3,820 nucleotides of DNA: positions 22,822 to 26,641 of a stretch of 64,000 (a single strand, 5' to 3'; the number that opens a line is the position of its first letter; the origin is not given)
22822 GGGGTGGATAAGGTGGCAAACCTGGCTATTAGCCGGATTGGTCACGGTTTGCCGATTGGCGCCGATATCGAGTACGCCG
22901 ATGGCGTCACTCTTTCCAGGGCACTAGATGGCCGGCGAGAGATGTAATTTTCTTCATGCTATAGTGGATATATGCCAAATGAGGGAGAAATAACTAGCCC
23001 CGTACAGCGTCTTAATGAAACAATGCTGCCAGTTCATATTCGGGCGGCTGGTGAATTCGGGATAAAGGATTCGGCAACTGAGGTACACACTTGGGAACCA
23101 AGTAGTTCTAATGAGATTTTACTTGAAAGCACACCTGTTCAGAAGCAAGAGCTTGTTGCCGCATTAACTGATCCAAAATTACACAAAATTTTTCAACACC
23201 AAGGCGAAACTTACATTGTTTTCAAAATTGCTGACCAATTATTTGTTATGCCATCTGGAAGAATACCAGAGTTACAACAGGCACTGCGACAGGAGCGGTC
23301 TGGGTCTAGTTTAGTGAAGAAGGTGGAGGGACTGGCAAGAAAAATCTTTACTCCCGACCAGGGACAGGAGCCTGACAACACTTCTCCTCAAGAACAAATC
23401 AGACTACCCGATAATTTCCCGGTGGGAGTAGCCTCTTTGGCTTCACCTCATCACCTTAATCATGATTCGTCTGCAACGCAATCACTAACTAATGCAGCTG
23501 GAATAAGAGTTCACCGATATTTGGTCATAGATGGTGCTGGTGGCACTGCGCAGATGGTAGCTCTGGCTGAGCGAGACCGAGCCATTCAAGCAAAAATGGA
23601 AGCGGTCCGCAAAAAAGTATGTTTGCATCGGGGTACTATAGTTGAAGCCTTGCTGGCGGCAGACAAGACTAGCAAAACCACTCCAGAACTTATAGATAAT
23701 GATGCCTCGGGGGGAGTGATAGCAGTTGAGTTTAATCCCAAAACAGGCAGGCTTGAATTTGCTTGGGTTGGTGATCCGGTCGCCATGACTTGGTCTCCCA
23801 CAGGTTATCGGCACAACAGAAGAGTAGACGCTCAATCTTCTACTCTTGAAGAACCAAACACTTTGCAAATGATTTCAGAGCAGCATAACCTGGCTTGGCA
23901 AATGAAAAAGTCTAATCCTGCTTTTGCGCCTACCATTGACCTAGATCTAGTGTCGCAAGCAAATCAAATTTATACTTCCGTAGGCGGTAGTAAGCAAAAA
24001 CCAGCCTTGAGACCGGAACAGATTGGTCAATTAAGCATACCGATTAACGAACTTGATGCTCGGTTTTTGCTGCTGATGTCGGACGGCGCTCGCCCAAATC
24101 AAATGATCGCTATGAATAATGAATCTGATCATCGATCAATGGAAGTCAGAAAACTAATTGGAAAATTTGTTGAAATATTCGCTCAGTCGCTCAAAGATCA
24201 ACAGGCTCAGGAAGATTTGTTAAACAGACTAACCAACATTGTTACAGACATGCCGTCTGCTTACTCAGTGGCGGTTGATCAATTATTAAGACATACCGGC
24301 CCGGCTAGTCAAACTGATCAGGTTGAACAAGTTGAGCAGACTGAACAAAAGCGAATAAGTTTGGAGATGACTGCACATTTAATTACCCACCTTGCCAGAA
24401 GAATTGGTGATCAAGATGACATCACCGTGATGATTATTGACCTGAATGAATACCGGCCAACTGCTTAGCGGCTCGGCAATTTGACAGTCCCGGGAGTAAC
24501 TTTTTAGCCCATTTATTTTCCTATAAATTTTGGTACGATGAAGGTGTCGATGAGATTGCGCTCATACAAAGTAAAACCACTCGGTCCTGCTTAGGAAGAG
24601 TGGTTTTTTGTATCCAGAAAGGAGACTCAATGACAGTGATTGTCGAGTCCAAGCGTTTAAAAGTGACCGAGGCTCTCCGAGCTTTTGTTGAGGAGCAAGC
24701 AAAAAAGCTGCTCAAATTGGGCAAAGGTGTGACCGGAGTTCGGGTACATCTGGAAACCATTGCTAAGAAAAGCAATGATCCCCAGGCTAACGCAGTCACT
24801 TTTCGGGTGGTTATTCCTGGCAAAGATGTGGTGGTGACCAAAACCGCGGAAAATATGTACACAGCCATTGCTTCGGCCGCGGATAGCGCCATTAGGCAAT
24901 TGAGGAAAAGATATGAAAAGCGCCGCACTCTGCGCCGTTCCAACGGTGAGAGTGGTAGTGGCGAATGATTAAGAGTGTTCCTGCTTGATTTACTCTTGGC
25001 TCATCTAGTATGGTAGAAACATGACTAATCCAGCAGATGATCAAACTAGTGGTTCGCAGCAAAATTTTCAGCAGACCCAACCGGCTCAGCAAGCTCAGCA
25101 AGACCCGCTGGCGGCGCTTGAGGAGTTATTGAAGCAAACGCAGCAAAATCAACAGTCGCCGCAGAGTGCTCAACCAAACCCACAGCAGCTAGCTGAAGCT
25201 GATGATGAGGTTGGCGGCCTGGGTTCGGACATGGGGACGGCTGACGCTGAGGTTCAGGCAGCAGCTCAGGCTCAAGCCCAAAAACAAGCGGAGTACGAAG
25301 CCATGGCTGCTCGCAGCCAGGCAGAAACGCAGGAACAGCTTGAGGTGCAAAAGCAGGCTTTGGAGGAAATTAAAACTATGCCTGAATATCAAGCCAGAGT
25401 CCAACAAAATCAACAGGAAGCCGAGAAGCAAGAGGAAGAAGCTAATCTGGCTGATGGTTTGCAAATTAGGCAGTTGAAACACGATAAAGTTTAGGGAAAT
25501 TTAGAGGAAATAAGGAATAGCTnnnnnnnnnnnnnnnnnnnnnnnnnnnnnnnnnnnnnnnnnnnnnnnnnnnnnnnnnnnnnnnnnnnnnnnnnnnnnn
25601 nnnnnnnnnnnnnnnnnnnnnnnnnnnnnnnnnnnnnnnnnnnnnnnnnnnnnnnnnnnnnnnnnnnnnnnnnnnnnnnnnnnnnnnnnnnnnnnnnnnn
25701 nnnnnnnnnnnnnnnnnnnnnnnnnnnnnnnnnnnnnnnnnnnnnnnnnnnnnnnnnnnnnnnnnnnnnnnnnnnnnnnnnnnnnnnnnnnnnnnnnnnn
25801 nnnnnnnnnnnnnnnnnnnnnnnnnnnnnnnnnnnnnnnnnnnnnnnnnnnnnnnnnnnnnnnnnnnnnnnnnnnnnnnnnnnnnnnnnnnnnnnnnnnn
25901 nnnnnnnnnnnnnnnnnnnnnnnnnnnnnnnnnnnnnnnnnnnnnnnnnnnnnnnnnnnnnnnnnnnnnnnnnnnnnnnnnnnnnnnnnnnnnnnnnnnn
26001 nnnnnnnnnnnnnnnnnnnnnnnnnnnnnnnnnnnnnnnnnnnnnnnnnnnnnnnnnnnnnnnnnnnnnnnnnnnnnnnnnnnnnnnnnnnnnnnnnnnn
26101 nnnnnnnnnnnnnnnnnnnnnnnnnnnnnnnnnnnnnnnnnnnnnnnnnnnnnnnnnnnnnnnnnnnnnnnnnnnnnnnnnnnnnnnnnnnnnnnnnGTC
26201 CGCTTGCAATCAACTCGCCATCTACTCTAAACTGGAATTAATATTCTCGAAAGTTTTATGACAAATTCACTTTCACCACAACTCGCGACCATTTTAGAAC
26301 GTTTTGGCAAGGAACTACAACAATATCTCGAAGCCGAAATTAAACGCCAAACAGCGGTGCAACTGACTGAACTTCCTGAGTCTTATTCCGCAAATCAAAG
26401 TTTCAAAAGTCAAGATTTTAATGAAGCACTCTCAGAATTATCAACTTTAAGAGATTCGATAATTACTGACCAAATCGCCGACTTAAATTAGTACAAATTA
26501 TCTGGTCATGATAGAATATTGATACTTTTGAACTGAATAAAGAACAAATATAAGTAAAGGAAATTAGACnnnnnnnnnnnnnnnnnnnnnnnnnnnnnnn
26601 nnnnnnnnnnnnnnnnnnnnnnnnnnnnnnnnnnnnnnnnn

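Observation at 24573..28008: Hibernation factor followed by a run of five low-complexity, Q-rich, coiled-coil or acidic proteins: candidate dormancy or hydrophilin-like module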

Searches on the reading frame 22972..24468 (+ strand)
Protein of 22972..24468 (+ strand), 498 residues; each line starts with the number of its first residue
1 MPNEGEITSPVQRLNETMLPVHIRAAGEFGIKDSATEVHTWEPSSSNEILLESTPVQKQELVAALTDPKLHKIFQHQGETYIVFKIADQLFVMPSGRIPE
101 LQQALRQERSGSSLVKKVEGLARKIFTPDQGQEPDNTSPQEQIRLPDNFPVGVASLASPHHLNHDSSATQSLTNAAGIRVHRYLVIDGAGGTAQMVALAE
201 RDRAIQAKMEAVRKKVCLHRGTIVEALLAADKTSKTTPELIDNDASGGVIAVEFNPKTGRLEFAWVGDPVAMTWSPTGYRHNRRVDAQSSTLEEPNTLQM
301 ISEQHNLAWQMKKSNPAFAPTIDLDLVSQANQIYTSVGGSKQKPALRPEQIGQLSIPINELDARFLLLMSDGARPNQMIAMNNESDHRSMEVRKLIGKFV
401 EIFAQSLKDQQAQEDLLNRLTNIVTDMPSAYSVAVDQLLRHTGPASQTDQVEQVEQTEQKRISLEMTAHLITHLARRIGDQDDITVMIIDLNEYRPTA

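Call 3: search_protein_families(library=pfam, proteins=[window:22972-24468:+], max_evalue=1)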
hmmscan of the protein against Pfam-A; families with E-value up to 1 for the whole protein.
window:22972-24468:+ (498 aa): 0 families

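Call 4: search_protein_families(library=ncbifam, proteins=[window:22972-24468:+], max_evalue=1)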
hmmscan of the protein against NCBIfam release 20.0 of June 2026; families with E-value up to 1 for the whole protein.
window:22972-24468:+ (498 aa): 2 families
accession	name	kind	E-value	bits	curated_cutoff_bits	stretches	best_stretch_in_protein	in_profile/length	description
NF001779.0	PRK00513.2-5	equivalog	0.048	13.1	486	1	283-332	31-80/250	septum site-determining protein MinC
NF009202.0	PRK12550.1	equivalog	0.092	12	306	1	162-209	103-150/272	shikimate 5-dehydrogenase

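Call 70: search_protein_families(library=phrogs, proteins=[window:22972-24468:+], max_evalue=0.01)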
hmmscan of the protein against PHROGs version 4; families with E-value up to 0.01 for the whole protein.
window:22972-24468:+ (498 aa): 0 families

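Call 71: search_protein_families(library=padloc, proteins=[window:22972-24468:+], max_evalue=0.01)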
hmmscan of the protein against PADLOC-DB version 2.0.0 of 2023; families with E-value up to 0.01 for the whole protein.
window:22972-24468:+ (498 aa): 0 families

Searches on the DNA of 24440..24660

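Call 61: search_rna_families(source=window, start=24440, end=24660, threshold=evalue, max_evalue=10)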
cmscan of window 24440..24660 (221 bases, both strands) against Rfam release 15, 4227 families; matches with E-value up to 10: 2.
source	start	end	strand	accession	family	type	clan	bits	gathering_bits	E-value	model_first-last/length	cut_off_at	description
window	24496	24611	+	RF00515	PyrR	Cis-reg;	-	18.1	54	2.4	1-115/115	no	PyrR binding site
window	24573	24607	-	RF01678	P37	Gene; sRNA;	-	11.7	50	9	24-57/62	no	Pseudomonas sRNA P37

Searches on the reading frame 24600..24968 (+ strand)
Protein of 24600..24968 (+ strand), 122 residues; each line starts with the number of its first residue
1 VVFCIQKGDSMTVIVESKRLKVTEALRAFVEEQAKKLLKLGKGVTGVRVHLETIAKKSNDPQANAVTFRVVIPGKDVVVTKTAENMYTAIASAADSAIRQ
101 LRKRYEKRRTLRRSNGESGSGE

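Call 3: search_protein_families(library=pfam, proteins=[window:24600-24968:+], max_evalue=1)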
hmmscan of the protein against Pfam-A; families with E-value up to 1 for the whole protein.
window:24600-24968:+ (122 aa): 3 families
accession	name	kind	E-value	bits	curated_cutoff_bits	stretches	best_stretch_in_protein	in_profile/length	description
PF02482.25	Ribosomal_S30AE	-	5e-17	62.8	23.7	1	14-109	2-88/88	Sigma 54 modulation protein / S30EA ribosomal protein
PF04120.17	Iron_permease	-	0.025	14.8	25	1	64-116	78-118/128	Low affinity iron permease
PF14239.11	RRXRR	-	0.054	13.8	25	1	26-114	11-99/174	RRXRR protein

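Call 4: search_protein_families(library=ncbifam, proteins=[window:24600-24968:+], max_evalue=1)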
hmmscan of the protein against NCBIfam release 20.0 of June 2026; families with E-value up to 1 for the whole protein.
window:24600-24968:+ (122 aa): 4 families
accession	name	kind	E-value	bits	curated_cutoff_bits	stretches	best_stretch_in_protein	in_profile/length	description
TIGR00741.1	yfiA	equivalog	1.4e-13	51.2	40.9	1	11-111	1-98/102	ribosome hibernation-promoting factor, HPF/YfiA family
NF007654.0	PRK10324.1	equivalog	1.7e-06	28.5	158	1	11-110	1-94/113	ribosome-associated translation inhibitor RaiA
NF007780.0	PRK10470.1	equivalog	3.5e-06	27.3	125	1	14-108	4-92/95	ribosome hibernation promoting factor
NF007036.0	PRK09496.2-3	subfamily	0.073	11.8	407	1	5-58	201-252/448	Trk system potassium transporter TrkA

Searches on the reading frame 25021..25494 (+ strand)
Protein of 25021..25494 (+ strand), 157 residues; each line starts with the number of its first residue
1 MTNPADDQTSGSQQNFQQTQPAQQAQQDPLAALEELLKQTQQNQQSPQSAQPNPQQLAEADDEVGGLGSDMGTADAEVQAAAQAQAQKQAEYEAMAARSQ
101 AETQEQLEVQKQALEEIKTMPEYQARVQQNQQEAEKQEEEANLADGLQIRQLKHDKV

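Call 3: search_protein_families(library=pfam, proteins=[window:25021-25494:+], max_evalue=1)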
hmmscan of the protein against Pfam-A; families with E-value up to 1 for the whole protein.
window:25021-25494:+ (157 aa): 0 families

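Call 4: search_protein_families(library=ncbifam, proteins=[window:25021-25494:+], max_evalue=1)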
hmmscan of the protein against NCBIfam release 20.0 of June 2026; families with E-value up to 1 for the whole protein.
window:25021-25494:+ (157 aa): 0 families

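Call 20: find_homologous_proteins(query=window:25021-25494:+)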
Query window:25021-25494:+ (157 aa): 1 proteins with E <= 0.001 among 587 candidates.
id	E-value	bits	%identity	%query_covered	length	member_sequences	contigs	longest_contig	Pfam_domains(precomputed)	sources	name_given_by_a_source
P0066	7.5e-5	41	37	84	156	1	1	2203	-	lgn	-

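Call 51: search_solved_structures(query=A2, max_evalue=10)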
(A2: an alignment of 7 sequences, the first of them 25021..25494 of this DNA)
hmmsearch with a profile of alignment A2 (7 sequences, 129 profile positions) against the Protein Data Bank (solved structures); distinct sequences matched with E-value up to 10: 3.
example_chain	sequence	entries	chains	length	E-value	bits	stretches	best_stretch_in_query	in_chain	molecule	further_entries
6yw5_00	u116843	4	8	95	0.17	15.6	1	44-98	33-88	mS47 | IF1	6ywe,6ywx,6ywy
3oqv_A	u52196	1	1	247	1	13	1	50-118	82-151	AlbC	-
4q24_A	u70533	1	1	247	1.1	13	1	50-118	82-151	Cyclo(L-leucyl-L-phenylalanyl) synthase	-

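Call 70: search_protein_families(library=phrogs, proteins=[window:25021-25494:+], max_evalue=0.01)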
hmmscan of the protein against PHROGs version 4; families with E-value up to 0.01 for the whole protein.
window:25021-25494:+ (157 aa): 0 families

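Call 71: search_protein_families(library=padloc, proteins=[window:25021-25494:+], max_evalue=0.01)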
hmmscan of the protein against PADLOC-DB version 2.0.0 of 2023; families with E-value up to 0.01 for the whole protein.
window:25021-25494:+ (157 aa): 0 families

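Call 79: search_protein_families(library=pfam, alignment_id=A2, max_evalue=1)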
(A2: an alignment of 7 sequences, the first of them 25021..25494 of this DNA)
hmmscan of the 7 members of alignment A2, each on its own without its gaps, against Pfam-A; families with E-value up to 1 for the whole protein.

A. member 1, window:25021-25494:+ (157 aa): 0 families

B. families by the number of members that match (of 7 scanned): 12 families
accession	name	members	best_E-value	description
PF10310.14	DUF5427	2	0.031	Family of unknown function (DUF5427)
PF09727.14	CortBP2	1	0.0014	Cortactin-binding protein-2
PF15346.11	ARGLU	1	0.063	Arginine and glutamate-rich 1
PF06419.17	COG6_N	1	0.068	Conserved oligomeric complex COG6, N-terminal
PF02029.20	Caldesmon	1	0.097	Caldesmon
PF05672.16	MAP7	1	0.15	MAP7 (E-MAP-115) family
PF07685.20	GATase_3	1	0.2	CobB/CobQ-like glutamine amidotransferase domain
PF08811.16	DUF1800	1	0.41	Protein of unknown function (DUF1800)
PF05795.16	Plasmodium_Vir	1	0.45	Plasmodium vivax Vir protein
PF16715.11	CDPS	1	0.48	Cyclodipeptide synthase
PF14221.11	DUF4330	1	0.51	Domain of unknown function (DUF4330)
PF16999.10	V-ATPase_G_2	1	0.72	Vacuolar (H+)-ATPase G subunit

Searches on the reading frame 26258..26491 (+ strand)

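Call 3: search_protein_families(library=pfam, proteins=[window:26258-26491:+], max_evalue=1)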
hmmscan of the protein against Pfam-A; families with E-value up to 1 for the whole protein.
window:26258-26491:+ (77 aa): 3 families
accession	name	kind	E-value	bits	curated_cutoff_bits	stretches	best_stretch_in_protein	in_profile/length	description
PF17173.10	DUF5129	-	0.015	14.9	27.3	1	6-70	194-257/337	Domain of unknown function (DUF5129)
PF20362.3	DUF6657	-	0.063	13.8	27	1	5-41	59-94/142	Family of unknown function (DUF6657)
PF08826.15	DMPK_coil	-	0.09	13.4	22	1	19-52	1-33/61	DMPK coiled coil domain like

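Call 4: search_protein_families(library=ncbifam, proteins=[window:26258-26491:+], max_evalue=1)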
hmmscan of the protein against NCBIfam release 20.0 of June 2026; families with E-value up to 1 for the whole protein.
window:26258-26491:+ (77 aa): 1 family
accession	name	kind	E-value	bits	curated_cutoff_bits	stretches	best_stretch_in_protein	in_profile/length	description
NF006151.0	PRK08296.1-3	equivalog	0.17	10.3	693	1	15-68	129-182/604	hypothetical protein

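Call 70: search_protein_families(library=phrogs, proteins=[window:26258-26491:+], max_evalue=0.01)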
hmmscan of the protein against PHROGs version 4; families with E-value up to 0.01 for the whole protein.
window:26258-26491:+ (77 aa): 1 family
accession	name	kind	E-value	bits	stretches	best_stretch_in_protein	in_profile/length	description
phrog_20470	-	unknown function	0.0072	17.9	0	35-71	20-55/97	-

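Call 71: search_protein_families(library=padloc, proteins=[window:26258-26491:+], max_evalue=0.01)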
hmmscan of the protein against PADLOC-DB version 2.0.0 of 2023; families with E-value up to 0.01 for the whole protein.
window:26258-26491:+ (77 aa): 0 families
